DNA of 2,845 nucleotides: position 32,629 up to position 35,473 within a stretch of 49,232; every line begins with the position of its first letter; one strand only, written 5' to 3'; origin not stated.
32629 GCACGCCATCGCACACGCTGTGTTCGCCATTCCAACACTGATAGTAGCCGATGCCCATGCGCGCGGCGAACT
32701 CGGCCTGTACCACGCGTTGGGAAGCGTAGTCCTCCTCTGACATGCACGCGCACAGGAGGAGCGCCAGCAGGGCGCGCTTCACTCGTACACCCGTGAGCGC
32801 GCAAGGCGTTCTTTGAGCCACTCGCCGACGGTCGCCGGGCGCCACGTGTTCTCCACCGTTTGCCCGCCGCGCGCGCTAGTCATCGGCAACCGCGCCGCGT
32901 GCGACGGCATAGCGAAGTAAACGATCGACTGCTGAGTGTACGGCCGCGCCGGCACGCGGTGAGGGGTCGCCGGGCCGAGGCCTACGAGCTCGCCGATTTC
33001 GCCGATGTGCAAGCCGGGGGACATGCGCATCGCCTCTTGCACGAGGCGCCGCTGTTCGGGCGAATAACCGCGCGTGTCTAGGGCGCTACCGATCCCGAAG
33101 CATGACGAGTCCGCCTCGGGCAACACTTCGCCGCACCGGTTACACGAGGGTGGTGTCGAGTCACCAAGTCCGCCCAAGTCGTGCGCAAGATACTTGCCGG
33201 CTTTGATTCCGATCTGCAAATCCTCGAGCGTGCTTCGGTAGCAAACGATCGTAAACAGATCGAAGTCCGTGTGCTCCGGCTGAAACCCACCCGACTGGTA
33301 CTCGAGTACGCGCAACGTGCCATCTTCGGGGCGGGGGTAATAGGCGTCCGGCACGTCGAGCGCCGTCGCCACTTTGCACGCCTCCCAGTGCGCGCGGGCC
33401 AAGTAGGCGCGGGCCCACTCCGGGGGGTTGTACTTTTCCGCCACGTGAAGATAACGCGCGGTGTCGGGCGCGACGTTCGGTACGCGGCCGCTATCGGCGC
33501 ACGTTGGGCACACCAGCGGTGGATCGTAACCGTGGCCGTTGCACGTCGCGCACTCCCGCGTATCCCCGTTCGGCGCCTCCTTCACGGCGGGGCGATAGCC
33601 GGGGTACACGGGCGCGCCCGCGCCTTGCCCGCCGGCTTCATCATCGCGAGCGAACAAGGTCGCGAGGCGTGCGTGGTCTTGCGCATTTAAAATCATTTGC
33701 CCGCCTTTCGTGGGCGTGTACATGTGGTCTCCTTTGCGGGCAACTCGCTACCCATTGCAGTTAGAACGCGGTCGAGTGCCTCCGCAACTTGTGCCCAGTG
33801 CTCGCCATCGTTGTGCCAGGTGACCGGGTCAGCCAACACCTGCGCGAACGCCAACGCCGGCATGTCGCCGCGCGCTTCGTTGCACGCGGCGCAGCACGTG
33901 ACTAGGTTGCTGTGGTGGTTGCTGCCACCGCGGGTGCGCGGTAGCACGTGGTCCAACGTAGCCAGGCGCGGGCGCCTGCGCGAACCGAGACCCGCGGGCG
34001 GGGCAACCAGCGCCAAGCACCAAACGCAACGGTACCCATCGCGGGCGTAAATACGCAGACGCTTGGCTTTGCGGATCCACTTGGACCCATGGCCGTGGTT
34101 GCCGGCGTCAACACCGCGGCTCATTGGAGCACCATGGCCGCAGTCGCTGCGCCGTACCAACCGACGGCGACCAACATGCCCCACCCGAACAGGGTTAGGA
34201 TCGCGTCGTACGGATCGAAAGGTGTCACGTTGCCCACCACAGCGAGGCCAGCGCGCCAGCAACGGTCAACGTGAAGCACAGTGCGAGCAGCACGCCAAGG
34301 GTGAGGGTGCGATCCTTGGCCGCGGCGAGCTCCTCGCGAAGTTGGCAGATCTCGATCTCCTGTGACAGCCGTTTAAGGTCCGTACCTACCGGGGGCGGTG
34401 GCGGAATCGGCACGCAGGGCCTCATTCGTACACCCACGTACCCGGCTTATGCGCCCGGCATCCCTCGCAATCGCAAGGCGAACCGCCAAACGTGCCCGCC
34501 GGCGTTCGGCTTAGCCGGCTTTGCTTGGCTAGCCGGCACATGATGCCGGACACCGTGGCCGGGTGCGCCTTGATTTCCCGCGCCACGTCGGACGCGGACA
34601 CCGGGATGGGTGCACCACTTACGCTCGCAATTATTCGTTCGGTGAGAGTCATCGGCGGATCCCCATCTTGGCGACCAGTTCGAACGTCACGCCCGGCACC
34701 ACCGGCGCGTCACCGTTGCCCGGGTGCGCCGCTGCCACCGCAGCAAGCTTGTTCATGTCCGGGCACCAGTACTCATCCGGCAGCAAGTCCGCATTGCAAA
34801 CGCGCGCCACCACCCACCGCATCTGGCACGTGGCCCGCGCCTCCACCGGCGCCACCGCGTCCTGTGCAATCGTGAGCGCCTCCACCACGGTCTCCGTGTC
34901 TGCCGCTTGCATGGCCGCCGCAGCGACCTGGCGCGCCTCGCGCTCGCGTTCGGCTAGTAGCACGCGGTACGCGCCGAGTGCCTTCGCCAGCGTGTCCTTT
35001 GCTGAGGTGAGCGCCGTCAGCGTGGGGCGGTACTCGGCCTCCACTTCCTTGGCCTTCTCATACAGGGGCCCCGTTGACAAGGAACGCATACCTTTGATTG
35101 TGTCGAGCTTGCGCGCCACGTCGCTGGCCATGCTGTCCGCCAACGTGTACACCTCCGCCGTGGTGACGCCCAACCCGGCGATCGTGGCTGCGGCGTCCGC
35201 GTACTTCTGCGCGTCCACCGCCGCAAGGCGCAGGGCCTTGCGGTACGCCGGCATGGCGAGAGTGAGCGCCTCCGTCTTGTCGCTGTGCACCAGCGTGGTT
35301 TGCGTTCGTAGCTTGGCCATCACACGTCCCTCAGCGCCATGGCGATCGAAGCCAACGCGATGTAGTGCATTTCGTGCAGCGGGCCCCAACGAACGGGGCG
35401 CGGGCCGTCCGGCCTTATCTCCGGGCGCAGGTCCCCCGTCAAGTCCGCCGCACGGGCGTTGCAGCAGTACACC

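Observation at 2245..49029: Palindrome AAGCTT is strongly over-represented (38 hand-counted sites), in all codon phases and on both coding strands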

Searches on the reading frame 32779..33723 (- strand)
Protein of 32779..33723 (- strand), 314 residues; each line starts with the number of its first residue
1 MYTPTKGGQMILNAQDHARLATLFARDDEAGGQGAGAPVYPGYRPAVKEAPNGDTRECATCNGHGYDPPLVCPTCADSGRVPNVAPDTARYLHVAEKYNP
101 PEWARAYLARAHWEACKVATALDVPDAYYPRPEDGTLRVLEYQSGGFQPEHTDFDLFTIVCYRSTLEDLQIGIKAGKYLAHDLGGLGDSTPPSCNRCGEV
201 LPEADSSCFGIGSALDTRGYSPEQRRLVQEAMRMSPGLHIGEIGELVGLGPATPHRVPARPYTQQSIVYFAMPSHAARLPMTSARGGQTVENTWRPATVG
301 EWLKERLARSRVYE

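Call 11: search_protein_families(library=pfam, proteins=[window:32779-33723:-])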
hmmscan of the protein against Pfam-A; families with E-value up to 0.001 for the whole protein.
window:32779-33723:- (314 aa): 0 families

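Call 44: search_protein_families(library=phrogs, proteins=[window:32779-33723:-], max_evalue=0.001)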
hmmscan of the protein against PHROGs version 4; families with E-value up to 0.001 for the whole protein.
window:32779-33723:- (314 aa): 0 families

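Call 50: search_solved_structures(query=window:32779-33723:-, max_evalue=1)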
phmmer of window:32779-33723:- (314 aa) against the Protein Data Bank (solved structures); distinct sequences matched with E-value up to 1: 2.
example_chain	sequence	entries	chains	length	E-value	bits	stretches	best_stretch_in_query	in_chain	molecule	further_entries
3lcz_A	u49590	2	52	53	0.068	15.8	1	57-95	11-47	Inhibitor of TRAP, regulated by T-BOX (Trp) sequence RtpA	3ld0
6gwt_v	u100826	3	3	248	0.8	12.3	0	109-153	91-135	Peptide chain release factor RF1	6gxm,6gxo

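Call 52: search_protein_families(library=pfam, proteins=[window:32779-33723:-], max_evalue=0.01)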
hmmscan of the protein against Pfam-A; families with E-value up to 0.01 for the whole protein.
window:32779-33723:- (314 aa): 0 families

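Call 66: find_homologous_proteins(query=window:32779-33723:-, max_evalue=0.001)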
Query window:32779-33723:- (314 aa): 382 proteins with E <= 0.001 among 4118 candidates; the best 120 are listed.
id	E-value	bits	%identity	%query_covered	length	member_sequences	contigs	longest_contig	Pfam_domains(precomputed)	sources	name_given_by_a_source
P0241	1.9e-210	716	100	97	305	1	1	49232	-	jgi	jgi:hypothetical protein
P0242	1.7e-89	319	55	97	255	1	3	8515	-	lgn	-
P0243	6.2e-88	313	53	96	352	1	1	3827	-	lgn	-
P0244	2.7e-86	308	61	84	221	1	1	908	-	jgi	jgi:hypothetical protein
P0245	3.4e-86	308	55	97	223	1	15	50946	-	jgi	jgi:hypothetical protein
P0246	3.7e-84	301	55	97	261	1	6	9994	-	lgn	-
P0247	6.9e-82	294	53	97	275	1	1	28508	-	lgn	-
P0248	1.0e-79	286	52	97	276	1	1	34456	-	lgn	-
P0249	1.8e-79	286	54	97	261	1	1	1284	-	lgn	-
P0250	1.2e-78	283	50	97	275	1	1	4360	-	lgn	-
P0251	3.3e-78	281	50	96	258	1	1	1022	PF27659.1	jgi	jgi:hypothetical protein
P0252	7.4e-78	280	47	96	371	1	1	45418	-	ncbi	-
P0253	1.4e-77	279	51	96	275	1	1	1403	-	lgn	-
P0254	7.5e-77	277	50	97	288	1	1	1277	-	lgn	-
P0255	7.7e-77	277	46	97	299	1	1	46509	-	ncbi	-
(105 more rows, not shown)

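Call 67: find_encoding_contigs(protein=P0245, flank=10000, max_places=5)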
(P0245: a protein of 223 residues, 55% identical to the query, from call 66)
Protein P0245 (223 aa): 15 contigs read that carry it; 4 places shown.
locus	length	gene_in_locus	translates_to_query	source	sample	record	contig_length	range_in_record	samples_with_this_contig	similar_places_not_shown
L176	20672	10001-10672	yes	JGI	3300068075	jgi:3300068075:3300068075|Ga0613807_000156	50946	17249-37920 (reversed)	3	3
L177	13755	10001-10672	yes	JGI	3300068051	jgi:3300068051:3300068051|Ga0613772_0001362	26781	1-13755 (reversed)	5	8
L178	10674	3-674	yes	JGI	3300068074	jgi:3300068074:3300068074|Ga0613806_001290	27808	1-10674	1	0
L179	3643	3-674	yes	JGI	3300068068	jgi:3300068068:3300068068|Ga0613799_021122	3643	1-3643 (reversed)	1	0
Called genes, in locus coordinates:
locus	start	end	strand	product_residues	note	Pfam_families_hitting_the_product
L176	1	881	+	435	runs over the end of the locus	PF12705:PDDEXK_1 (faint)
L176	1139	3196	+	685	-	PF04851:ResIII (faint)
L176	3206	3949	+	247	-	-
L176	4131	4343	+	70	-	PF24729:Acb2_Tad1_hairpin (weak)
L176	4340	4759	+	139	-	PF00293:NUDIX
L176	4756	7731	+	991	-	PF00476:DNA_pol_A (weak)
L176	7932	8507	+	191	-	-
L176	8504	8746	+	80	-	-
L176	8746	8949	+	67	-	-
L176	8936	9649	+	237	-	-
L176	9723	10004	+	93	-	-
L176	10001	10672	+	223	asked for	-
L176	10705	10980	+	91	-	-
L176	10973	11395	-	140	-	-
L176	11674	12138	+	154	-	-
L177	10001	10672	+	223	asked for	-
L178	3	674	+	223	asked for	?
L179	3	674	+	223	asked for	?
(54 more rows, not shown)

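Call 68: find_encoding_contigs(protein=P0248, flank=10000, max_places=2)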
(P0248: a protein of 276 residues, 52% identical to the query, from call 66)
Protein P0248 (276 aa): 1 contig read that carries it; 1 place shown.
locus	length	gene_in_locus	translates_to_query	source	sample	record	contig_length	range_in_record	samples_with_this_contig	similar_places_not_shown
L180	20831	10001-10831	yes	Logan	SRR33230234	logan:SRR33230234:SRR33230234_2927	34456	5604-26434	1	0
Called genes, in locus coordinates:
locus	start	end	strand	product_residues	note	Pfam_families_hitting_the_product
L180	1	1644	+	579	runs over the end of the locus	-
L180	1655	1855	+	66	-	-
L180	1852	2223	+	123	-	-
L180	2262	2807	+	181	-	-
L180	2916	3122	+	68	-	-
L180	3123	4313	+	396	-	-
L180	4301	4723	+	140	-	-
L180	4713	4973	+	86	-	-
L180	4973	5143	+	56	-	-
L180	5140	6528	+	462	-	PF01612:DNA_pol_A_exo1 (weak)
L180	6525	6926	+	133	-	-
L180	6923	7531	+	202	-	-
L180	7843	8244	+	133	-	PF01555:N6_N4_Mtase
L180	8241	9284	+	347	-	PF00476:DNA_pol_A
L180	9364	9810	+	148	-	-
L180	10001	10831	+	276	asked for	-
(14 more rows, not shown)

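Call 73: search_protein_families(library=padloc, proteins=[window:32779-33723:-], max_evalue=0.01)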
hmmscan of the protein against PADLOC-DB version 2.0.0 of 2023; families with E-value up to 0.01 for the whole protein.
window:32779-33723:- (314 aa): 0 families

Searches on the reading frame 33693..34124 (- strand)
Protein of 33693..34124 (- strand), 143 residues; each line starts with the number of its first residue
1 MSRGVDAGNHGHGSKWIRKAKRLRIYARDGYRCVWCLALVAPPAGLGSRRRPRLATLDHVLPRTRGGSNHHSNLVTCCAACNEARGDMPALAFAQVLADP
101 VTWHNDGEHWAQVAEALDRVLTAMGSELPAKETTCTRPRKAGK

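Call 44: search_protein_families(library=phrogs, proteins=[window:33693-34124:-], max_evalue=0.001)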
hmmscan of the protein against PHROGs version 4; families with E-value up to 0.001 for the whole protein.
window:33693-34124:- (143 aa): 28 families (the best 25 are shown)
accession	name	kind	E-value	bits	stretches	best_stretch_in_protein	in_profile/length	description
phrog_8660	-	DNA, RNA and nucleotide metabolism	1.2e-15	59.1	1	9-87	103-178/196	HNH endonuclease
phrog_16726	-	DNA, RNA and nucleotide metabolism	1.5e-15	58.7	1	20-90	83-145/308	HNH endonuclease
phrog_9545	-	DNA, RNA and nucleotide metabolism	1.1e-13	52.3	1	17-95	97-174/206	HNH endonuclease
phrog_2118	-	DNA, RNA and nucleotide metabolism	2.6e-13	51.2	1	15-100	161-236/301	HNH endonuclease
phrog_6050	-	DNA, RNA and nucleotide metabolism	8.4e-13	48.9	1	12-90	293-362/402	HNH endonuclease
phrog_5718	-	DNA, RNA and nucleotide metabolism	1.3e-11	45.2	1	18-90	116-178/394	HNH endonuclease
phrog_2214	-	DNA, RNA and nucleotide metabolism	1.8e-10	41.5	1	18-96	181-247/429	HNH endonuclease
phrog_14314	-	DNA, RNA and nucleotide metabolism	1.8e-09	39.3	1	21-112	5-90/252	HNH endonuclease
phrog_144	-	DNA, RNA and nucleotide metabolism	2e-09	38.3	1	10-84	66-131/175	HNH endonuclease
phrog_338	-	DNA, RNA and nucleotide metabolism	2.9e-09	37.7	1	7-90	185-264/340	HNH endonuclease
phrog_589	-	DNA, RNA and nucleotide metabolism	3.2e-09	37.8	1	5-84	68-137/179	HNH endonuclease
phrog_1035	-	DNA, RNA and nucleotide metabolism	2.8e-08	35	1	52-93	177-218/271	endonuclease VII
phrog_12576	-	DNA, RNA and nucleotide metabolism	4.4e-08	33.7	1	20-95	18-97/244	HNH endonuclease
phrog_15463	-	DNA, RNA and nucleotide metabolism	5.3e-08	33.4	1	21-91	123-186/435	HNH endonuclease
phrog_1271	-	DNA, RNA and nucleotide metabolism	5.9e-08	33.5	1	19-87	255-317/361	HNH endonuclease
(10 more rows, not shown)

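Call 52: search_protein_families(library=pfam, proteins=[window:33693-34124:-], max_evalue=0.01)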
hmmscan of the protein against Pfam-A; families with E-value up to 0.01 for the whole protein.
window:33693-34124:- (143 aa): 4 families
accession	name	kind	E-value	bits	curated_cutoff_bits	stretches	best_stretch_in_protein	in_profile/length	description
PF14279.12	HNH_5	-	3.5e-09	36.9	27.5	1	55-87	13-45/56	HNH endonuclease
PF01844.29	HNH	-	1.1e-06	29.1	21.4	1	54-87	13-46/47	HNH endonuclease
PF13395.12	HNH_4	-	0.00055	20.3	22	1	57-86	20-49/54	HNH endonuclease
PF20271.3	CATASP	-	0.0064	16.8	29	0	94-125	3-34/86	CATRA-Associated Small Protein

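Call 71: search_solved_structures(query=window:33693-34124:-, max_evalue=1, show_alignments=2)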
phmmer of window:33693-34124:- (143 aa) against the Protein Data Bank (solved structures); distinct sequences matched with E-value up to 1: 14.
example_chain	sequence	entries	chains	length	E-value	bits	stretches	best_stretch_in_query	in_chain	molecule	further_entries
8d2k_A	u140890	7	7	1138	5.8e-08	36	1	55-95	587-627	CRISPR-associated endonuclease, Csn1 family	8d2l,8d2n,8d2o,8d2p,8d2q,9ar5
8w2z_A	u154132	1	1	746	7.7e-05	25.8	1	56-86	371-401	HNH nuclease domain-containing protein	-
8zq9_B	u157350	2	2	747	7.7e-05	25.8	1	56-86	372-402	a protein | HNH nuclease domain-containing protein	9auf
9lgi_A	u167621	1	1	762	0.0001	25.4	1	56-89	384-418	HNH nuclease domain-containing protein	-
8w2s_A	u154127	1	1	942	0.00011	25.4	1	56-86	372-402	HNH nuclease domain-containing protein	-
4h9d_A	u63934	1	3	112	0.00021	24.4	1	21-108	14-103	HNH endonuclease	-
9k32_A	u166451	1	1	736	0.00041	23.5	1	55-88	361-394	HNH nuclease domain-containing protein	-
8zdr_C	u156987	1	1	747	0.0016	21.5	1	57-86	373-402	a protein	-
4ogc_A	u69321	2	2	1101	0.0017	21.5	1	55-98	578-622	HNH endonuclease domain protein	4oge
8shh_A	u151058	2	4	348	0.098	15.8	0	78-113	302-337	dTDP-glucose 4,6-dehydratase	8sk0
6me0_C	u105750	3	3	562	0.12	15.5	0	42-83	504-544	Maturase reverse transcriptase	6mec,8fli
9k31_A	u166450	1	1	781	0.16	15.1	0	28-95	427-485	YnpsCas9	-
9k30_A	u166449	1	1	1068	0.66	13.1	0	57-104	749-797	TbaIscB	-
3be3_A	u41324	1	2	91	0.79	12.8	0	23-71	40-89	Uncharacterized protein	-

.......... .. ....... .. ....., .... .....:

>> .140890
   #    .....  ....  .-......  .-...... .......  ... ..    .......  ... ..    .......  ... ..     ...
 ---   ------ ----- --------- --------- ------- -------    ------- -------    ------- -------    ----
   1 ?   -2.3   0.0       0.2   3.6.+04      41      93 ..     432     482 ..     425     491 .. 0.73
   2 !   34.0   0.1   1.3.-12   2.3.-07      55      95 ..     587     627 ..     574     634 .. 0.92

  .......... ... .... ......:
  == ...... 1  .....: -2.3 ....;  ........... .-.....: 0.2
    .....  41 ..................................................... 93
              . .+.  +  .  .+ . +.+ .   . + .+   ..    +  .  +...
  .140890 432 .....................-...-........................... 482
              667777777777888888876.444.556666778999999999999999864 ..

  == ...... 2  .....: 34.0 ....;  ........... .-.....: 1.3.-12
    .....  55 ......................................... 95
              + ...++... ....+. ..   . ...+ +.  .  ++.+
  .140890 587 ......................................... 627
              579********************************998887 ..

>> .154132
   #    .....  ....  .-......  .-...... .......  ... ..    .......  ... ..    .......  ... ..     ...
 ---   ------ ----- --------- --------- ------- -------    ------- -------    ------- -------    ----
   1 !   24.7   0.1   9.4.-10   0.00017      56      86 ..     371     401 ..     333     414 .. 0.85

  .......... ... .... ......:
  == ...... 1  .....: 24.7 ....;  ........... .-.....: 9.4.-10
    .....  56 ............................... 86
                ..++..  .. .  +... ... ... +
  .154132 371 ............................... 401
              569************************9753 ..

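Call 73: search_protein_families(library=padloc, proteins=[window:33693-34124:-], max_evalue=0.01)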
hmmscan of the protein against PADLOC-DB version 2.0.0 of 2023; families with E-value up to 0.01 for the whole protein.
window:33693-34124:- (143 aa): 11 families
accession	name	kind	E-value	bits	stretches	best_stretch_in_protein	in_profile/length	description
PDLC02859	DpdF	-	2.3e-07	27.7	1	26-92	3-57/545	DpdF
PDLC03478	REase_II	-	6e-05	20.9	1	19-85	98-158/219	Type II restriction enzyme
PDLC04264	PDC-M01B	-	0.00018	19.4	1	54-88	111-147/282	-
PDLC04256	PDC-M01B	-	0.00072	17.2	1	54-90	117-155/285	-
PDLC04255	PDC-M01B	-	0.00074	17.3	1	54-87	118-153/285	-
PDLC04248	PDC-M01B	-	0.00081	17.4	1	54-101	45-94/216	-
PDLC04259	PDC-M01B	-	0.0023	15.9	1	55-89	106-142/277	-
PDLC04251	PDC-M01B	-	0.0024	15.3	1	54-100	109-157/279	-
PDLC04262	PDC-M01B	-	0.003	15.4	1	55-86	91-124/259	-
PDLC00325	PtuB1|PtuB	-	0.0041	14.7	1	29-91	50-107/213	Unknown function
PDLC01256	Cas9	-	0.0077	13.1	1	56-119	530-592/711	"CAS-II-A,CAS-II-B,CAS-II-C; effector__SPE"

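Call 82: find_related_loci(query=window:33693-34124:-, collection=viral_contigs, flank=10000)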
Query window:33693-34124:- (143 aa) in viral_contigs; peptide patterns used: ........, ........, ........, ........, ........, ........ (x = any residue, [..] = any of these).
171 stretches matched a pattern; 154 encode a relative of the query (tblastn E <= 1e-3); the best 80 are kept; 80 distinct loci.
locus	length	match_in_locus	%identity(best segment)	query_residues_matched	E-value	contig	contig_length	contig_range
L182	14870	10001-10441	48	1-132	8e-34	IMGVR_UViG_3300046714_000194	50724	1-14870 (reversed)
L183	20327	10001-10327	52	12-130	8e-30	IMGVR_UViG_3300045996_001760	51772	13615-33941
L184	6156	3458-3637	42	17-87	2e-11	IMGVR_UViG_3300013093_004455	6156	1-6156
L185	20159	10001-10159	41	25-87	6e-11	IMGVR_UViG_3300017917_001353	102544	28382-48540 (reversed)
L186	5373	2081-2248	38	22-87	1e-10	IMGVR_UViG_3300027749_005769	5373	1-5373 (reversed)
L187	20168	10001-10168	38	22-87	1e-10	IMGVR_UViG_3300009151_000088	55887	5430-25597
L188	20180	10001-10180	39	17-87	1e-10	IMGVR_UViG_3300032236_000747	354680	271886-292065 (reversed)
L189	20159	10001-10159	40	25-87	1e-10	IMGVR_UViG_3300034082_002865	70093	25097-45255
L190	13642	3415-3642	34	17-103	2e-10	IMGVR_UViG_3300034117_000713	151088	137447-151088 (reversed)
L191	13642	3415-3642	34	17-103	2e-10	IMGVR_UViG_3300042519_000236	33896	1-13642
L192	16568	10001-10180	38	17-87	2e-10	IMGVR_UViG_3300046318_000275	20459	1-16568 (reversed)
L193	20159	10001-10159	40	25-87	3e-10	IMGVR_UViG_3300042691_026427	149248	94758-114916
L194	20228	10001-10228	33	17-103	3e-10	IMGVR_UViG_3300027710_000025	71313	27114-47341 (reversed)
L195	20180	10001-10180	38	17-87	3e-10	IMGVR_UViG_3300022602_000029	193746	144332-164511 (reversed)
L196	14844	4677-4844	35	22-87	4e-10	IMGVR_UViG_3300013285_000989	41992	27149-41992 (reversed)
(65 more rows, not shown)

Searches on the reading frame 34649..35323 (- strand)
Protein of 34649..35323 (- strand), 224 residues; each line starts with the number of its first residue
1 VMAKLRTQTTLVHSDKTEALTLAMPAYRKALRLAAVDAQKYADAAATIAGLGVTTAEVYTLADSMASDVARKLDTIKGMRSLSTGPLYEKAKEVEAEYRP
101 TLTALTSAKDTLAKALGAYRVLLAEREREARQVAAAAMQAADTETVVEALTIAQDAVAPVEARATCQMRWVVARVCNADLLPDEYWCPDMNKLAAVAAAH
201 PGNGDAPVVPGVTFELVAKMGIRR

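Call 11: search_protein_families(library=pfam, proteins=[window:34649-35323:-])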
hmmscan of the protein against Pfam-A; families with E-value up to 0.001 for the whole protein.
window:34649-35323:- (224 aa): 0 families

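Call 44: search_protein_families(library=phrogs, proteins=[window:34649-35323:-], max_evalue=0.001)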
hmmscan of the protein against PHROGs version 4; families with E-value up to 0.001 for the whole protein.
window:34649-35323:- (224 aa): 1 family
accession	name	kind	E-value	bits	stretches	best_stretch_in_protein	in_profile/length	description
phrog_10477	-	DNA, RNA and nucleotide metabolism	9e-07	30.1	1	37-164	29-147/243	exonuclease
